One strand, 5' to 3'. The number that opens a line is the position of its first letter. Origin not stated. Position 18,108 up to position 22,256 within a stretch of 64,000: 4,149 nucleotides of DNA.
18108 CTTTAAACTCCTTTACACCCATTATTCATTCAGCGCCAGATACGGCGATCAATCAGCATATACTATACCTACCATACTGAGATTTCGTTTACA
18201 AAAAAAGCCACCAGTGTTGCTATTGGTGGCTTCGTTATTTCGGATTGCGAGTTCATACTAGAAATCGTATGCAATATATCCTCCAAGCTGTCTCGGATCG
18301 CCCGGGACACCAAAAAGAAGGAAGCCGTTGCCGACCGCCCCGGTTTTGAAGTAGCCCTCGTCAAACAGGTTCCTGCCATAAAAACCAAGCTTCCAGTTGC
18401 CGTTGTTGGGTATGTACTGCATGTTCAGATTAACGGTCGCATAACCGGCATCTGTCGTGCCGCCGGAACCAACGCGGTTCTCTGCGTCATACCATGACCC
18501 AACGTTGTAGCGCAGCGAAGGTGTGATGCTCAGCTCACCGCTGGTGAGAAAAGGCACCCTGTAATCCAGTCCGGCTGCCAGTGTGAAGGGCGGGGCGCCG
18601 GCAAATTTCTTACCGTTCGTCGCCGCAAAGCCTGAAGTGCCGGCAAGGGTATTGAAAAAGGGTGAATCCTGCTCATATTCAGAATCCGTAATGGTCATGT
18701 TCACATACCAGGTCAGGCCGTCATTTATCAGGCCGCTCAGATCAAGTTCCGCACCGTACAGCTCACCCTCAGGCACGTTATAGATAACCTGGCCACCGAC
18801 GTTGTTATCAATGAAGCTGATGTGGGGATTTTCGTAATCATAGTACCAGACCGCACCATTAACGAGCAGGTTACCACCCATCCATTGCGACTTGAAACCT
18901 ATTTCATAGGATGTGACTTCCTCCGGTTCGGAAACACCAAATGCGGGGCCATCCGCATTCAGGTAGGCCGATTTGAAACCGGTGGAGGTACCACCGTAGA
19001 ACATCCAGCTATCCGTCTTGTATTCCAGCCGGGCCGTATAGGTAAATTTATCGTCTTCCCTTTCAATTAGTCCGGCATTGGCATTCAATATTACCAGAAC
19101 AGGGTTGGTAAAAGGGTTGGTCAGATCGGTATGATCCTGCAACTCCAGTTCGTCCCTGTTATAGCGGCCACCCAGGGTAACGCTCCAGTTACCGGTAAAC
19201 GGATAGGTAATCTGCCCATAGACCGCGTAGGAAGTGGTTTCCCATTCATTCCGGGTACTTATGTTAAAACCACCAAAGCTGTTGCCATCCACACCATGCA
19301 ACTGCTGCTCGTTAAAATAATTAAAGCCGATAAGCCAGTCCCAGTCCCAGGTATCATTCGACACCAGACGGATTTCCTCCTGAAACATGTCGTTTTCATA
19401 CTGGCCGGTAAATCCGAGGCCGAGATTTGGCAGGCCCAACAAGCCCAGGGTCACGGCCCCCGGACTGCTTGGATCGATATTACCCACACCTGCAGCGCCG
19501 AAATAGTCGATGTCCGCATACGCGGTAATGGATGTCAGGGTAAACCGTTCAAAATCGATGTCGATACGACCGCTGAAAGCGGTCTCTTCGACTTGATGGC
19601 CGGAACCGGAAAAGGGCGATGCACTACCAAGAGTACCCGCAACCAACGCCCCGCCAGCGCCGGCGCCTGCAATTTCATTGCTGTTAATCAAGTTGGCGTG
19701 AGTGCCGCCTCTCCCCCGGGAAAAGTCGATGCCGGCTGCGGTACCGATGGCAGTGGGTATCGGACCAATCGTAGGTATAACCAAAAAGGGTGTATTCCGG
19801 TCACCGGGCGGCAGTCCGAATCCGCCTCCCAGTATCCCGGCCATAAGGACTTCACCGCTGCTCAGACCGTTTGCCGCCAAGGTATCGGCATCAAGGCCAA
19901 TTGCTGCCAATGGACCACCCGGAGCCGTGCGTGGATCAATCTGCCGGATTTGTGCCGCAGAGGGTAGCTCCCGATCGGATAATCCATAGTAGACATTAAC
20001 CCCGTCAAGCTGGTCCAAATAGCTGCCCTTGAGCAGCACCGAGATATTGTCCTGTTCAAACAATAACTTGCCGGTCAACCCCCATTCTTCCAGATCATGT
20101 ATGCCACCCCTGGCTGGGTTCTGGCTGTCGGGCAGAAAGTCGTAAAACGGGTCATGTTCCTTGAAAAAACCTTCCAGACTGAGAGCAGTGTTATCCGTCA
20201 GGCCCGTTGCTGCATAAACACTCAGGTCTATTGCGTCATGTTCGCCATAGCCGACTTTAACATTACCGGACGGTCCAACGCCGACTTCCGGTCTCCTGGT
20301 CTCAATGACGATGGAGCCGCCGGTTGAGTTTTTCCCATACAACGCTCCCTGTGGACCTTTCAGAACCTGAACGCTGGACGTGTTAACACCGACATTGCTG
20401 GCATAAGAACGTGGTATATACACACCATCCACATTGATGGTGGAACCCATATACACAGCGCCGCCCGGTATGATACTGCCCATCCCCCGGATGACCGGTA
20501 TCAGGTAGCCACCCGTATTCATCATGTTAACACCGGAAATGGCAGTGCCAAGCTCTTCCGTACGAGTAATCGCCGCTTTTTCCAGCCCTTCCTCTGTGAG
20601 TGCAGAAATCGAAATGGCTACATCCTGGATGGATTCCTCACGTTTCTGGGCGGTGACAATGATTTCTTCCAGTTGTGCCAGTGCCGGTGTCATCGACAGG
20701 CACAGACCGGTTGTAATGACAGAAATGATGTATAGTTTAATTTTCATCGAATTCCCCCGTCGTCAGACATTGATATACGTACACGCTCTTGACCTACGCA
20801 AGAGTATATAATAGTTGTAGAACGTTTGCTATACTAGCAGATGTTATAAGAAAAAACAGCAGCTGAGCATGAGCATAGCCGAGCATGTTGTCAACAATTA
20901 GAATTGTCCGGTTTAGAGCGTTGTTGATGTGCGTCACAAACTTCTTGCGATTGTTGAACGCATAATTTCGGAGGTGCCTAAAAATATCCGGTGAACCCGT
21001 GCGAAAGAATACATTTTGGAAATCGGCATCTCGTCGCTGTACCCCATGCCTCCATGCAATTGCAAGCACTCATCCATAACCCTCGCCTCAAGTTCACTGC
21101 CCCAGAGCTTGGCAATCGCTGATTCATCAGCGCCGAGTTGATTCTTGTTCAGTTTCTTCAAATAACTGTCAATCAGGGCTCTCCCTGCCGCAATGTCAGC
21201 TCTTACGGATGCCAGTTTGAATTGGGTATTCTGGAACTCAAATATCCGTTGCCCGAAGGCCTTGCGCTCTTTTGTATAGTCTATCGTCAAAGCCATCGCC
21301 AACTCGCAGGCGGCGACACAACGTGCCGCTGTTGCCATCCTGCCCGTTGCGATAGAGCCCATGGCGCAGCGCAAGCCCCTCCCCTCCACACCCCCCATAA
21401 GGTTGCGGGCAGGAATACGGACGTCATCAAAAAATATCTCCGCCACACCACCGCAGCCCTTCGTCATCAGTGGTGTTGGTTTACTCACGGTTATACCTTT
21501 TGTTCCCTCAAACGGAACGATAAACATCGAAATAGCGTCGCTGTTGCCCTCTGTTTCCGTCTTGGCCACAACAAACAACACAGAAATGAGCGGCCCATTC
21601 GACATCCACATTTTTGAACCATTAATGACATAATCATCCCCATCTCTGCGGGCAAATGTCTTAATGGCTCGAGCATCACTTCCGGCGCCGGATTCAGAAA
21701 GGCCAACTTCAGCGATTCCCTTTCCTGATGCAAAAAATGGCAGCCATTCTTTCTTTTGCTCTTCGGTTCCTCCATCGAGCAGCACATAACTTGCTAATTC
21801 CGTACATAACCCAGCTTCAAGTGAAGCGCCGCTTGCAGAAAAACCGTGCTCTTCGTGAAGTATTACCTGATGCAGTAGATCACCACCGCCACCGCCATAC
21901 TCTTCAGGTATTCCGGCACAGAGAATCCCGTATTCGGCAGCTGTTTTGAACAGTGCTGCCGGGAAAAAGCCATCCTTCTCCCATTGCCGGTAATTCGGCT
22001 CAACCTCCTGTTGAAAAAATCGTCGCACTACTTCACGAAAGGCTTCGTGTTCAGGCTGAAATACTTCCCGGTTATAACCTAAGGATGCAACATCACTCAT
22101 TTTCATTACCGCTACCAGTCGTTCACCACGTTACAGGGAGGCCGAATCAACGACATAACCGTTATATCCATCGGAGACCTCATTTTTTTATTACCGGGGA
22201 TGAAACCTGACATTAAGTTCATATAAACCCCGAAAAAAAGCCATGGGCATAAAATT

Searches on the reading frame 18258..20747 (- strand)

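Call 47: search_protein_families(library=pfam, proteins=[window:18258-20747:-])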
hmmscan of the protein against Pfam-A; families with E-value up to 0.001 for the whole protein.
window:18258-20747:- (829 aa): 2 families
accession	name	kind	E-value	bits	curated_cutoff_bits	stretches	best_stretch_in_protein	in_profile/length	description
PF00593.30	TonB_dep_Rec_b-barrel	-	2.3e-38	133.6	27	1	365-794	31-436/436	TonB dependent receptor-like, beta-barrel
PF07715.20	Plug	-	1.1e-10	42.3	23.9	1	40-144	2-106/107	TonB-dependent Receptor Plug Domain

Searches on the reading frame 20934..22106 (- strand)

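Call 47: search_protein_families(library=pfam, proteins=[window:20934-22106:-])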
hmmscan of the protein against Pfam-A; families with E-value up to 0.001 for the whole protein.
window:20934-22106:- (390 aa): 5 families
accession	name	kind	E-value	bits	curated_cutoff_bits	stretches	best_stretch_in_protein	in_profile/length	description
PF00441.29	Acyl-CoA_dh_1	-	1.6e-40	139.2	22.4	1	242-390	1-149/150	Acyl-CoA dehydrogenase, C-terminal domain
PF02771.21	Acyl-CoA_dh_N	-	1.6e-30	106.2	22.9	1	18-129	2-113/113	Acyl-CoA dehydrogenase, N-terminal domain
PF02770.24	Acyl-CoA_dh_M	-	5.5e-20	71.8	33.3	1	135-229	3-97/97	Acyl-CoA dehydrogenase, middle domain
PF08028.16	Acyl-CoA_dh_2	-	3e-08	34.5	22.7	1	260-365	4-119/134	Acyl-CoA dehydrogenase, C-terminal domain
PF22924.1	ACOX_C_alpha1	-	3.7e-05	24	27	1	251-390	3-168/169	Acyl-CoA oxidase, C-alpha1 domain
